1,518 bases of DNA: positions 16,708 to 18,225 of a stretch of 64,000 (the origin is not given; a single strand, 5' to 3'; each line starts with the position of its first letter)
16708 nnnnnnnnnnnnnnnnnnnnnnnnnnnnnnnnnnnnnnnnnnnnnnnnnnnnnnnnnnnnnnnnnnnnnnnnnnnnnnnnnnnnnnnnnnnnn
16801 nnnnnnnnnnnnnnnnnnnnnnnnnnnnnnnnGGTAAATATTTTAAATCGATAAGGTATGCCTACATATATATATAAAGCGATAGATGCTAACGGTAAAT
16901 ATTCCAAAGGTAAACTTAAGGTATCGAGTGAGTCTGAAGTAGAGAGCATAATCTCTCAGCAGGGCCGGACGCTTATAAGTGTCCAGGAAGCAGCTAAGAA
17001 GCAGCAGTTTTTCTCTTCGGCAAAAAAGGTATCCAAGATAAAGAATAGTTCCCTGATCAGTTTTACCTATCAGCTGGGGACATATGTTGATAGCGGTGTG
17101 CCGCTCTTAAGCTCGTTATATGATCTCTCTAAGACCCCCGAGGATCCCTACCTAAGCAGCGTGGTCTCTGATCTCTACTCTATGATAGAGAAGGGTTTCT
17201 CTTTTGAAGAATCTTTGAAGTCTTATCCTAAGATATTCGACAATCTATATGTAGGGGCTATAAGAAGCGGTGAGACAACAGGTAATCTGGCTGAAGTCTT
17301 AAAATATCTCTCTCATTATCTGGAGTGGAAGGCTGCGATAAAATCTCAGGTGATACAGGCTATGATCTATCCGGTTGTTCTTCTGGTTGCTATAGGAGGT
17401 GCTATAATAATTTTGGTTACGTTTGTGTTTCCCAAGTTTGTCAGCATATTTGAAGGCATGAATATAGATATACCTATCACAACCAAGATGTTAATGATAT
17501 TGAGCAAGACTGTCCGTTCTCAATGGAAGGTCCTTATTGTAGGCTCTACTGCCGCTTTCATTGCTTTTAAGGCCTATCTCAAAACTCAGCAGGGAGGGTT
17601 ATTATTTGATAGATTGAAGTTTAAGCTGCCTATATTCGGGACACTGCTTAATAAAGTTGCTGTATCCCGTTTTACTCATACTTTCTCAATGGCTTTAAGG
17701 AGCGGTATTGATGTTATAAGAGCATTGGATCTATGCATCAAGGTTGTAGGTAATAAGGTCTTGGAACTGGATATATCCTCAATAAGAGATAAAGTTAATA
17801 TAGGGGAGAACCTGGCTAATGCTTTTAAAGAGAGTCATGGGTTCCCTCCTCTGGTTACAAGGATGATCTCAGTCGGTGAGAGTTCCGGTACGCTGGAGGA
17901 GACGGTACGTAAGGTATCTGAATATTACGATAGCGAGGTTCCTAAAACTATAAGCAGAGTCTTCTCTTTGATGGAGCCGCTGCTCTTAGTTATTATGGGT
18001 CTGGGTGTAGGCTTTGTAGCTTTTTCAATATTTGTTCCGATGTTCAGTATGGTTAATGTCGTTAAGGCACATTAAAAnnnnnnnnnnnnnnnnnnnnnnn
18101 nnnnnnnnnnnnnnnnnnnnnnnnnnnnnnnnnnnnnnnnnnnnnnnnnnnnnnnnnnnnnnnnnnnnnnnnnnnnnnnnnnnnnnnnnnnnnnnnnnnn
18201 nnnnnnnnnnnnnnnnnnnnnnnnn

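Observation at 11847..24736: Type II secretion / type IVa pilus-like pseudopilus machine split into two loci, with seven pseudopilin genes in locus A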

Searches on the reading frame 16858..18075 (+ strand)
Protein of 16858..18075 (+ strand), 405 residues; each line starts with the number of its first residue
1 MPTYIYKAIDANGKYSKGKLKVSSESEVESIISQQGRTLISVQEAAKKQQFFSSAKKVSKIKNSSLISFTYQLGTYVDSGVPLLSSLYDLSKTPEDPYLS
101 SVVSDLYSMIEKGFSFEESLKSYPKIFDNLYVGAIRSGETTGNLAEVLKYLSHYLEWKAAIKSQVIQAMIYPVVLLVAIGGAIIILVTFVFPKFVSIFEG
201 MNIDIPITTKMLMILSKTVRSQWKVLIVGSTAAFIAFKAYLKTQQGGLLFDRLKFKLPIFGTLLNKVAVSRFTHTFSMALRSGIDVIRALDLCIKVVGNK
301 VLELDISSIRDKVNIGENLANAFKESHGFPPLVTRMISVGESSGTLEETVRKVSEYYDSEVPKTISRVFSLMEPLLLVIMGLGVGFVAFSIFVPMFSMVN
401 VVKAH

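Call 4: search_protein_families(library=pfam, proteins=[window:16858-18075:+], max_evalue=0.01)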
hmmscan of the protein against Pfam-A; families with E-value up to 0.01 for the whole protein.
window:16858-18075:+ (405 aa): 1 family
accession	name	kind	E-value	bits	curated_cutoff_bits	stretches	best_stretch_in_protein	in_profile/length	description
PF00482.28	T2SSF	-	2.5e-53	179.8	25.2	2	272-394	1-125/125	Type II secretion system (T2SS), protein F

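Call 18: search_protein_families(library=ncbifam, proteins=[window:16858-18075:+], max_evalue=0.01)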
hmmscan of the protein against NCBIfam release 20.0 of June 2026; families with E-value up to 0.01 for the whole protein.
window:16858-18075:+ (405 aa): 6 families
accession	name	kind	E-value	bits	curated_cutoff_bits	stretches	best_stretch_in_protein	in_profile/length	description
TIGR02120.1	GspF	equivalog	2.2e-99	333.4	424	1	4-402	1-401/401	type II secretion system inner membrane protein GspF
NF052607.1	T4PiliAsmPilCThrm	equivalog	1e-86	291.6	700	1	1-401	1-403/406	type IV pilus assembly protein PilC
NF052606.1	T4PiliAsmPilCMyx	equivalog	1e-83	281.5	700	1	2-403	20-419/419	type IV pilus assembly protein PilC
NF047826.1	T3SSXpsF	equivalog_domain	4.4e-74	249.7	650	1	1-402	1-404/405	type II secretion system protein XpsF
NF007861.0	PRK10573.1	equivalog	9.8e-67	225.7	401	1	4-403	7-399/401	protein transport protein HofC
NF041012.2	T4P_ComGB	equivalog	1.3e-37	129.9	240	2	127-400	60-332/332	competence type IV pilus assembly protein ComGB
